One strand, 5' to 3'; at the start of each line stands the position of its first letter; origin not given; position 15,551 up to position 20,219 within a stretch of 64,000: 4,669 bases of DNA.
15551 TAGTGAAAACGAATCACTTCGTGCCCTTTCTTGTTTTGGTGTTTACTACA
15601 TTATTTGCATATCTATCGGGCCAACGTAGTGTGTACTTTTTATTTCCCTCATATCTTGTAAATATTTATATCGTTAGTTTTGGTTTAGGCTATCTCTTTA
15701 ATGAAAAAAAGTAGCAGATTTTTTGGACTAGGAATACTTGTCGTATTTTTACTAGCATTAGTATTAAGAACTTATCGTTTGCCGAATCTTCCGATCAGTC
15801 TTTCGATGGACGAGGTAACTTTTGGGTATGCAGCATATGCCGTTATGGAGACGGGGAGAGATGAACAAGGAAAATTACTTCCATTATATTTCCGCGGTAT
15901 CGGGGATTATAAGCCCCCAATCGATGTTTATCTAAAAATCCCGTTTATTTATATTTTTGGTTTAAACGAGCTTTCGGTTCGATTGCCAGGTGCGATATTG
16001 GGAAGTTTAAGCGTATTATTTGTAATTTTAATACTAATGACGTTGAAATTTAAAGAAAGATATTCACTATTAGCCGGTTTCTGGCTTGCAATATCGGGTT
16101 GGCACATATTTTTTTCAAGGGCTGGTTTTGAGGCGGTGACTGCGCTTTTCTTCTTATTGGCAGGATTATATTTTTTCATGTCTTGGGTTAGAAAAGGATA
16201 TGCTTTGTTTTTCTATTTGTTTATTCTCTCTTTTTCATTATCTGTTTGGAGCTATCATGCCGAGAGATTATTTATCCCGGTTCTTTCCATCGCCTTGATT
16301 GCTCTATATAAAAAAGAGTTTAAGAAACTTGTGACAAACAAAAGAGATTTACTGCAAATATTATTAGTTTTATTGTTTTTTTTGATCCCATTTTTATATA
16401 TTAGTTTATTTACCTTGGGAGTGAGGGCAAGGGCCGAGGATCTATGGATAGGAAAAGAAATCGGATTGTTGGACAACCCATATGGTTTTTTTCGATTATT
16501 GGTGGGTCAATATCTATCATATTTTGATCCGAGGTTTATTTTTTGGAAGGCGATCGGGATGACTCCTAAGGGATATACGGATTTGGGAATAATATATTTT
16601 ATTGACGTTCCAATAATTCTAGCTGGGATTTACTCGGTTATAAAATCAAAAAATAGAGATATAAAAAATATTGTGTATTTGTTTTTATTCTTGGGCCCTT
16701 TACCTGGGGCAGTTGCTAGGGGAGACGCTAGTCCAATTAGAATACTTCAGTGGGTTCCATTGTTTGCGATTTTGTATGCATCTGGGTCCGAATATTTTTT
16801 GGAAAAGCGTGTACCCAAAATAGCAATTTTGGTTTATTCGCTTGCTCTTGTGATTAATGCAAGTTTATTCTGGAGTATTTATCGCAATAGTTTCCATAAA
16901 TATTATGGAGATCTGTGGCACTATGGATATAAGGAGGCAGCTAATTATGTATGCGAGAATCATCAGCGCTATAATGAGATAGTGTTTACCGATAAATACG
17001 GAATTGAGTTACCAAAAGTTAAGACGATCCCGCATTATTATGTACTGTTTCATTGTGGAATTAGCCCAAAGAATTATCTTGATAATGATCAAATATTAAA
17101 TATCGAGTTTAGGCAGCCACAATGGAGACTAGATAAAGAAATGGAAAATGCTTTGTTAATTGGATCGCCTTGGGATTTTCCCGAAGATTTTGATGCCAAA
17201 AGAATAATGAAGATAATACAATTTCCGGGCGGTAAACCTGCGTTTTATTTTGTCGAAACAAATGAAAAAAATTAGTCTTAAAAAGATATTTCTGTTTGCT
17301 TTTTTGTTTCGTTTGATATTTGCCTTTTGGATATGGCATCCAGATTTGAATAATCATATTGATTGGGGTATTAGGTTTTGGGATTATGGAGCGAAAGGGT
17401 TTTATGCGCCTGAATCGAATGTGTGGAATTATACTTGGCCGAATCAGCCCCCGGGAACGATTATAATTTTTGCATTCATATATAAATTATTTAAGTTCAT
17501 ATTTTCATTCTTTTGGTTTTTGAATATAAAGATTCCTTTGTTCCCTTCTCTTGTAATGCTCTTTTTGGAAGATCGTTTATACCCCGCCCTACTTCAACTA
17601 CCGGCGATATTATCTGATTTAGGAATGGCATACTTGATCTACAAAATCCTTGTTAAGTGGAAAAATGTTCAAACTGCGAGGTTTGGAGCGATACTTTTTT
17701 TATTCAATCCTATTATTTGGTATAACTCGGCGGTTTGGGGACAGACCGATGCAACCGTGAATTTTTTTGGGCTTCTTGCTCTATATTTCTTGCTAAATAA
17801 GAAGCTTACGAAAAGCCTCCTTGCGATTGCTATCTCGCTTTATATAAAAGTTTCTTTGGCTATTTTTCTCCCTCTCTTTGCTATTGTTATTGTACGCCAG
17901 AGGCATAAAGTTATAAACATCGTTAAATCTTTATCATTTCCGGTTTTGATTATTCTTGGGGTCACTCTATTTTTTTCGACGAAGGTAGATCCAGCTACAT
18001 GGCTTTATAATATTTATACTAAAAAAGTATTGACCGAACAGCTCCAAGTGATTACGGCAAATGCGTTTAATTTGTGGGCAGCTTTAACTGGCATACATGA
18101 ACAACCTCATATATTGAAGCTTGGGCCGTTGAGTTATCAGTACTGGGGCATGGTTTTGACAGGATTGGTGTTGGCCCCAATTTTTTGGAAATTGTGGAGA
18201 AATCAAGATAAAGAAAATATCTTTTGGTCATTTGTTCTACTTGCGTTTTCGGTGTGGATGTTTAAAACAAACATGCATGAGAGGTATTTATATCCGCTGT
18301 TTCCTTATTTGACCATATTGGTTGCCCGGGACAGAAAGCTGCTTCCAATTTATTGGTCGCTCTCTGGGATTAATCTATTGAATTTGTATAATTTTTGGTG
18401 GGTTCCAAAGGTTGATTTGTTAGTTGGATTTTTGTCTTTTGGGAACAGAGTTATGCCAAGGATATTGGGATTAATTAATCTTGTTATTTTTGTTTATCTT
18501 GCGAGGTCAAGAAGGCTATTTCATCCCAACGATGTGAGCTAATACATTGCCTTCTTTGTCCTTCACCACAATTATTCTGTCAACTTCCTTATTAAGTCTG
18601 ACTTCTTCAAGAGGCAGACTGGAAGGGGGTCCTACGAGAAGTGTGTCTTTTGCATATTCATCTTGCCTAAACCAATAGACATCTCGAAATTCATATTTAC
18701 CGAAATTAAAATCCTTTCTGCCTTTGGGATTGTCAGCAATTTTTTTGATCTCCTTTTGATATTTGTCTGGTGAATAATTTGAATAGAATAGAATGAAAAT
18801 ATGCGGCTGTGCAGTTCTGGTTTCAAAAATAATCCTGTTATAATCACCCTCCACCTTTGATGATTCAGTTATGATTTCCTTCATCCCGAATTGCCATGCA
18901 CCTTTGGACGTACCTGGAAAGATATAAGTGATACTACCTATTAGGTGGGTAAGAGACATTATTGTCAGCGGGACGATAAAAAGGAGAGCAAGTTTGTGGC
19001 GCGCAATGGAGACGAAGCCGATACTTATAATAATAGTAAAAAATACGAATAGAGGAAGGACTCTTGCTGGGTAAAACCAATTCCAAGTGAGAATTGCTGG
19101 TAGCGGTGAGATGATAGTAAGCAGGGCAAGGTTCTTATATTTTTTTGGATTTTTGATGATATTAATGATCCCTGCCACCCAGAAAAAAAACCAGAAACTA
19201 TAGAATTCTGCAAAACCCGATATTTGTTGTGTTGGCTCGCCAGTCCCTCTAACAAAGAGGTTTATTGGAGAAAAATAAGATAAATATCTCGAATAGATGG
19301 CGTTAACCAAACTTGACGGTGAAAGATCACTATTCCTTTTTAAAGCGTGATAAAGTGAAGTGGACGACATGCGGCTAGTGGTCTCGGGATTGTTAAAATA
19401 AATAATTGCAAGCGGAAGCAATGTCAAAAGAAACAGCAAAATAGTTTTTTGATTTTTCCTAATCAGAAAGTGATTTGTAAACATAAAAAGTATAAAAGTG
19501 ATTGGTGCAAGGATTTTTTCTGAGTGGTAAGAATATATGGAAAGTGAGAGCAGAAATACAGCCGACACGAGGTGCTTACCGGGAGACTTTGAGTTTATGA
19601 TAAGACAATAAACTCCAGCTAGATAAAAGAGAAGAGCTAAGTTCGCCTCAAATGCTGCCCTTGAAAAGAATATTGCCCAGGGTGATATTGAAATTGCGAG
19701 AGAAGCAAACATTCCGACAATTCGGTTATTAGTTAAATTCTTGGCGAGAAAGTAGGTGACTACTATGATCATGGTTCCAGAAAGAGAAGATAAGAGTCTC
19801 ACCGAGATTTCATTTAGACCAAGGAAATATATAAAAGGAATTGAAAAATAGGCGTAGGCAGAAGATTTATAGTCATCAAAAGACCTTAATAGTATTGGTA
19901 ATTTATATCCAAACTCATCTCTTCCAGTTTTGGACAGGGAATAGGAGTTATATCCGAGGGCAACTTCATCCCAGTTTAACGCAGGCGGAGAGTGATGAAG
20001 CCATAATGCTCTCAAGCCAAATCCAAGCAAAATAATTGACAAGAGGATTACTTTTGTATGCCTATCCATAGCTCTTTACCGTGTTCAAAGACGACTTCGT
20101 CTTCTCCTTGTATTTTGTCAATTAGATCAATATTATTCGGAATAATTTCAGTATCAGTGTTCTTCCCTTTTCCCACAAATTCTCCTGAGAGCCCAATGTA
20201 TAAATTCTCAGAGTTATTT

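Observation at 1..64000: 64 kb glycosylation supercluster with at least 16 GT-C membrane transferases and at least 4 polyprenol-P-sugar synthases: a candidate ALG-like extracytoplasmic assembly line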

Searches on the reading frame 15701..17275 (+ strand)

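Call 5: search_protein_families(library=pfam, proteins=[window:15701-17275:+], max_evalue=0.001)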
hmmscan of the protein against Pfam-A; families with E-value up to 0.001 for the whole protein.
window:15701-17275:+ (524 aa): 2 families
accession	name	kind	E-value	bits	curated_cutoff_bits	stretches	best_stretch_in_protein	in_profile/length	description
PF02366.24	PMT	-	1.3e-11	45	22.7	1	14-230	2-229/245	Dolichyl-phosphate-mannose-protein mannosyltransferase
PF13231.12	PMT_2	-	3.2e-05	24.6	26.1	1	71-233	2-159/160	Dolichyl-phosphate-mannose-protein mannosyltransferase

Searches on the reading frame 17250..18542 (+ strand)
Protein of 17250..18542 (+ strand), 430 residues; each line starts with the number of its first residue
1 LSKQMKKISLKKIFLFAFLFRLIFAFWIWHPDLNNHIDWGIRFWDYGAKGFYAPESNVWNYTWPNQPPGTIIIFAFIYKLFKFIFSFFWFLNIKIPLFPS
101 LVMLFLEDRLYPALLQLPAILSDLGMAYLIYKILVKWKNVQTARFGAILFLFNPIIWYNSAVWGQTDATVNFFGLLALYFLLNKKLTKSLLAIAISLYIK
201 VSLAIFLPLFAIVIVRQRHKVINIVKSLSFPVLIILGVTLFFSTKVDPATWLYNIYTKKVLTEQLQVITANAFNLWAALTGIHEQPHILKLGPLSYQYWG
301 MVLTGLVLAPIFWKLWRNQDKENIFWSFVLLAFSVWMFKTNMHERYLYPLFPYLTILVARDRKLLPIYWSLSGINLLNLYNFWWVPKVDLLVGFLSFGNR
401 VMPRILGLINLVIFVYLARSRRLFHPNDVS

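Call 5: search_protein_families(library=pfam, proteins=[window:17250-18542:+], max_evalue=0.001)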
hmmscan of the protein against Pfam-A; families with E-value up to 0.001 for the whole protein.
window:17250-18542:+ (430 aa): 1 family
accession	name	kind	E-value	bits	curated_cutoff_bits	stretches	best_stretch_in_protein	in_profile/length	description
PF06728.19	PIG-U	-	1.1e-06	28.5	24.5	1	96-266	60-252/378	GPI transamidase subunit PIG-U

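Call 15: search_protein_families(library=ncbifam, proteins=[window:17250-18542:+], max_evalue=0.1)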
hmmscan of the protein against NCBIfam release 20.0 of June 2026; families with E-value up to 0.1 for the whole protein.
window:17250-18542:+ (430 aa): 0 families

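Call 36: search_solved_structures(query=window:17250-18542:+, max_evalue=10)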
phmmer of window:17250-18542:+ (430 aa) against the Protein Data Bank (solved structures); distinct sequences matched with E-value up to 10: 0.

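Call 40: find_homologous_proteins(query=A2, max_evalue=0.001)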
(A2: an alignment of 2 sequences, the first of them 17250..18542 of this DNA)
Query A2 (2 sequences) (430 aa, profile of the alignment): 589 proteins with E <= 0.001 among 8000 candidates; the best 120 are listed.
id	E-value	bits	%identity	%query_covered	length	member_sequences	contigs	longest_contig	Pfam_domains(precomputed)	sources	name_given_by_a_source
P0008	1.3e-231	787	100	99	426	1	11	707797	PF06728.20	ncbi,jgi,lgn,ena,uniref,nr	ncbi:MAG: hypothetical protein UV74_C0013G0372 [Candidatus Woesebacteria bacterium GW2011_GWB1_43_14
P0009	6.8e-221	752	33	97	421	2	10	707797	-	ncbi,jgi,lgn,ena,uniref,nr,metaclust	ncbi:MAG: hypothetical protein UV74_C0013G0377 [Candidatus Woesebacteria bacterium GW2011_GWB1_43_14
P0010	1.7e-143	497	36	97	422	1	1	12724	-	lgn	-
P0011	1.0e-142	494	62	89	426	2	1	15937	PF06728.20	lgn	-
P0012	6.7e-142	492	60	94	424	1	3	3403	-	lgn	-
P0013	3.4e-141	489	60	95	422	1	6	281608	-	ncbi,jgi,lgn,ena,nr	ncbi:hypothetical protein KKH23_02120 [Patescibacteria group bacterium]|nr:hypothetical protein [Pat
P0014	4.6e-141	489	56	98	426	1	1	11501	PF06728.20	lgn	-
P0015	5.3e-139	482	59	98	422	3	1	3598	-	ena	-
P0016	8.5e-137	475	35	97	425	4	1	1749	-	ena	-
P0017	2.4e-136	473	59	93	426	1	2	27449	-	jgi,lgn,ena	-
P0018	3.0e-136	473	57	96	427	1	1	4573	-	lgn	-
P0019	4.0e-136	473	59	99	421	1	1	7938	PF06728.20,PF05208.20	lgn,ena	-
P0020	9.5e-136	471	55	98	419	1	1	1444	PF06728.20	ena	-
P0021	1.3e-135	471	58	95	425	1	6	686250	-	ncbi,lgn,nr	ncbi:MAG: hypothetical protein HYU80_01955 [Candidatus Blackburnbacteria bacterium]|nr:hypothetical 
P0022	6.2e-135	469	58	94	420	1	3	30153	-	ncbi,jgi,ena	-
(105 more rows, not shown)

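Call 41: find_encoding_contigs(protein=P0021, flank=10000, max_places=1)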
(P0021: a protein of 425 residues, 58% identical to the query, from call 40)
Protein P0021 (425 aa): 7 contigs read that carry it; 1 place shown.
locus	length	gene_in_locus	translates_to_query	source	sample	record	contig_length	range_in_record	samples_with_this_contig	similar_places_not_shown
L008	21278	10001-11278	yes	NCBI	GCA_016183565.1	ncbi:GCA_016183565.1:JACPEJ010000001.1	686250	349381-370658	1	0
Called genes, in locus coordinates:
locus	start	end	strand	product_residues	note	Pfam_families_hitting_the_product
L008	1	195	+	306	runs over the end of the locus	PF00535:Glycos_transf_2, PF10111:Glyco_tranf_2_2 (faint), PF13641:Glyco_tranf_2_3, PF13632:Glyco_trans_2_3 (weak)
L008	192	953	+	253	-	PF00535:Glycos_transf_2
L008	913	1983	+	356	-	PF13439:Glyco_transf_4, PF00534:Glycos_transf_1, PF13692:Glyco_trans_1_4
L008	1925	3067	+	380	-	PF09586:YfhO (weak)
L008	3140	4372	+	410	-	PF09586:YfhO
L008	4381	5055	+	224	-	PF01209:Ubie_methyltran, PF03141:Methyltransf_29, PF01728:FtsJ, PF07021:MetW, PF13489:Methyltransf_23, PF13847:Methyltransf_31, PF08241:Methyltransf_11, PF08242:Methyltransf_12, +3 more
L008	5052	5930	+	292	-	PF00535:Glycos_transf_2, PF13641:Glyco_tranf_2_3, PF10111:Glyco_tranf_2_2 (faint), PF13632:Glyco_trans_2_3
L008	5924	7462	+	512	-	PF13231:PMT_2 (weak)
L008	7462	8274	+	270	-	PF00535:Glycos_transf_2, PF10111:Glyco_tranf_2_2 (faint), PF13641:Glyco_tranf_2_3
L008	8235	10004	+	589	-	PF13231:PMT_2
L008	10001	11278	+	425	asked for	-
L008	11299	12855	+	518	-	PF13231:PMT_2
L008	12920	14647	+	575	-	PF13231:PMT_2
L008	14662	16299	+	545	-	-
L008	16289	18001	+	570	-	PF02366:PMT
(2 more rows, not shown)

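Call 42: find_encoding_contigs(protein=P0013, flank=10000, max_places=1)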
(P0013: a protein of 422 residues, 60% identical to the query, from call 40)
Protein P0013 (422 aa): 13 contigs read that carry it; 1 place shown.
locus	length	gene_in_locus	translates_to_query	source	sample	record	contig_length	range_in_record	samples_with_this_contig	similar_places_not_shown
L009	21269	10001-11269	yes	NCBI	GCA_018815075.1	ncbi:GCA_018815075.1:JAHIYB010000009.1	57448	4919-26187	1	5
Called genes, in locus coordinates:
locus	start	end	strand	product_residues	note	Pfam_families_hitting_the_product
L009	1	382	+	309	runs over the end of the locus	PF00535:Glycos_transf_2, PF13641:Glyco_tranf_2_3, PF13632:Glyco_trans_2_3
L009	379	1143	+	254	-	PF00535:Glycos_transf_2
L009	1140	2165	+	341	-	PF00534:Glycos_transf_1, PF13692:Glyco_trans_1_4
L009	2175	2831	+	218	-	PF01209:Ubie_methyltran, PF13489:Methyltransf_23, PF01728:FtsJ (weak), PF05219:DREV (weak), PF13847:Methyltransf_31, PF08241:Methyltransf_11, PF08242:Methyltransf_12, PF13649:Methyltransf_25, +1 more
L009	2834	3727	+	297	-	PF00535:Glycos_transf_2, PF10111:Glyco_tranf_2_2 (faint), PF13641:Glyco_tranf_2_3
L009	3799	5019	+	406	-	-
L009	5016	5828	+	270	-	PF00535:Glycos_transf_2, PF10111:Glyco_tranf_2_2, PF13641:Glyco_tranf_2_3, PF13632:Glyco_trans_2_3 (weak)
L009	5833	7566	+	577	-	PF02366:PMT, PF13231:PMT_2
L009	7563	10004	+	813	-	PF09586:YfhO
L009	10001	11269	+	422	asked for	-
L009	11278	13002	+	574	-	PF02366:PMT, PF13231:PMT_2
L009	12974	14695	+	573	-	PF02366:PMT (weak), PF13231:PMT_2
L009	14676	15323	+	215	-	-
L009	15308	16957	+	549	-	PF02366:PMT (weak)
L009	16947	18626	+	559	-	PF13231:PMT_2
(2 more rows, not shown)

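Call 47: search_solved_structures(query=A3, max_evalue=10)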
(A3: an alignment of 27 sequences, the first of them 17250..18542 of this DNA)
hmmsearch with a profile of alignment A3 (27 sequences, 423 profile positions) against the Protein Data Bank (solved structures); distinct sequences matched with E-value up to 10: 2.
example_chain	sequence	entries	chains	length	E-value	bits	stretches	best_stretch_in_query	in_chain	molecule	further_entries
23gf_B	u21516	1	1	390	1.1e-05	27.9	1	108-350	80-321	GPI mannosyltransferase 1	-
23gx_B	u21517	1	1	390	1.1e-05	27.8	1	108-350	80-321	GPI mannosyltransferase 1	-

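Call 52: find_related_loci(query=A3, collection=genome_contigs, flank=10000)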
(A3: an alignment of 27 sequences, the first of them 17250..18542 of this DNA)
Query A3 (430 aa) in genome_contigs; peptide patterns used: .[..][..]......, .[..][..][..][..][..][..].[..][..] (x = any residue, [..] = any of these).
66 stretches matched a pattern; 38 encode a relative of the query (tblastn E <= 1e-3); 34 distinct loci.
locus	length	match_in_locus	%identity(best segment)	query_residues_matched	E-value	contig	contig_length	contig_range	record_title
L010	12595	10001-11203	58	12-416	4e-156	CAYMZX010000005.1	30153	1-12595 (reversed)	MAG TPA_asm: uncultured Gammaproteobacteria bacterium isolate SRP231805_co4_134 genome assembly, contig: k141_52608, who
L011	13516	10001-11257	59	3-415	1e-155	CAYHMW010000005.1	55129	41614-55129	MAG TPA_asm: uncultured Gammaproteobacteria bacterium isolate ERP119705_co13_486 genome assembly, contig: NODE_660_lengt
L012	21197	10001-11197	58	12-417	1e-150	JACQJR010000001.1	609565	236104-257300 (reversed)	MAG: Candidatus Microgenomates bacterium isolate NC_groundwater_1156_Ag_S-0.1um_40_307 S_p1_S3_coassembly_k141_153347, w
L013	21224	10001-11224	60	17-426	8e-150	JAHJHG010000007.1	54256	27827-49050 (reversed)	MAG: Patescibacteria group bacterium isolate Modern_marine_planktonic.mb.16 Modern_marine_plan.mb.16_k141_695771, whole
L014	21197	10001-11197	60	20-419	9e-149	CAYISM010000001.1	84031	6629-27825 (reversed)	MAG TPA_asm: uncultured Gammaproteobacteria bacterium isolate ERP119705_co3_788 genome assembly, contig: NODE_170_length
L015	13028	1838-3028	58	6-405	9e-147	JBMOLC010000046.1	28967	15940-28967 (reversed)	MAG: Patescibacteria group bacterium isolate Betzabe_MAG014 MAG014_46, whole genome shotgun sequence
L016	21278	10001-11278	53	2-427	6e-141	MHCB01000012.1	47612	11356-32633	MAG: Candidatus Blackburnbacteria bacterium RIFCSPHIGHO2_12_FULL_44_25 rifcsphigho2_12_scaffold_1834, whole genome shotg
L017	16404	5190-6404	52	12-419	6e-138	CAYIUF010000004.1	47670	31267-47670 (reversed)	MAG TPA_asm: uncultured Gammaproteobacteria bacterium isolate ERP119705_co5_572 genome assembly, contig: NODE_694_length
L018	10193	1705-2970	53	2-425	6e-138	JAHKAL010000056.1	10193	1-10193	MAG: Patescibacteria group bacterium isolate Undefined_mixed_planktonic.mb.4 Undefined_mixed_pla.mb.4_k141_1051416, whol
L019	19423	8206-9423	51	17-419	1e-137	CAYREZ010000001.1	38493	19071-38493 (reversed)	MAG TPA_asm: uncultured Gammaproteobacteria bacterium isolate SRP050083_co1_461 genome assembly, contig: NODE_327_length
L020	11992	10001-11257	50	7-429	8e-137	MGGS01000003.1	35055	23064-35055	MAG: Candidatus Woesebacteria bacterium RIFCSPHIGHO2_02_FULL_42_20 rifcsphigho2_02_scaffold_1454, whole genome shotgun s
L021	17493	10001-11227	52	6-415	5e-136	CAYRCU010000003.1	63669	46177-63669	MAG TPA_asm: uncultured Gammaproteobacteria bacterium isolate SRP338002_co1_166 genome assembly, contig: NODE_429_length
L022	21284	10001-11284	50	1-423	4e-135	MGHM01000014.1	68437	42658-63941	MAG: Candidatus Woesebacteria bacterium RIFCSPLOWO2_01_FULL_44_24b rifcsplowo2_01_scaffold_319, whole genome shotgun seq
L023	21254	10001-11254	50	3-430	6e-134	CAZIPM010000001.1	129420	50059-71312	MAG TPA_asm: uncultured Gammaproteobacteria bacterium isolate SRP050083_co2_604 genome assembly, contig: NODE_30_length_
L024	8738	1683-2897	51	9-415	8e-133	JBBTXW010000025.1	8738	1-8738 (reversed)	MAG: Patescibacteria group bacterium isolate H51-bin053_1 H51_bin053_1_000000000025, whole genome shotgun sequence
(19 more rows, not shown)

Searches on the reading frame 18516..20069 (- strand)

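Call 5: search_protein_families(library=pfam, proteins=[window:18516-20069:-], max_evalue=0.001)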
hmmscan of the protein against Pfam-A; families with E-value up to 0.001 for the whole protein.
window:18516-20069:- (517 aa): 2 families
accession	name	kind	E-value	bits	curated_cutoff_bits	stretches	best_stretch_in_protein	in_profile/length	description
PF13231.12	PMT_2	-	2.5e-07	31.5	26.1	1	79-221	13-152/160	Dolichyl-phosphate-mannose-protein mannosyltransferase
PF02366.24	PMT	-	2.3e-05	24.5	22.7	1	23-164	13-160/245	Dolichyl-phosphate-mannose-protein mannosyltransferase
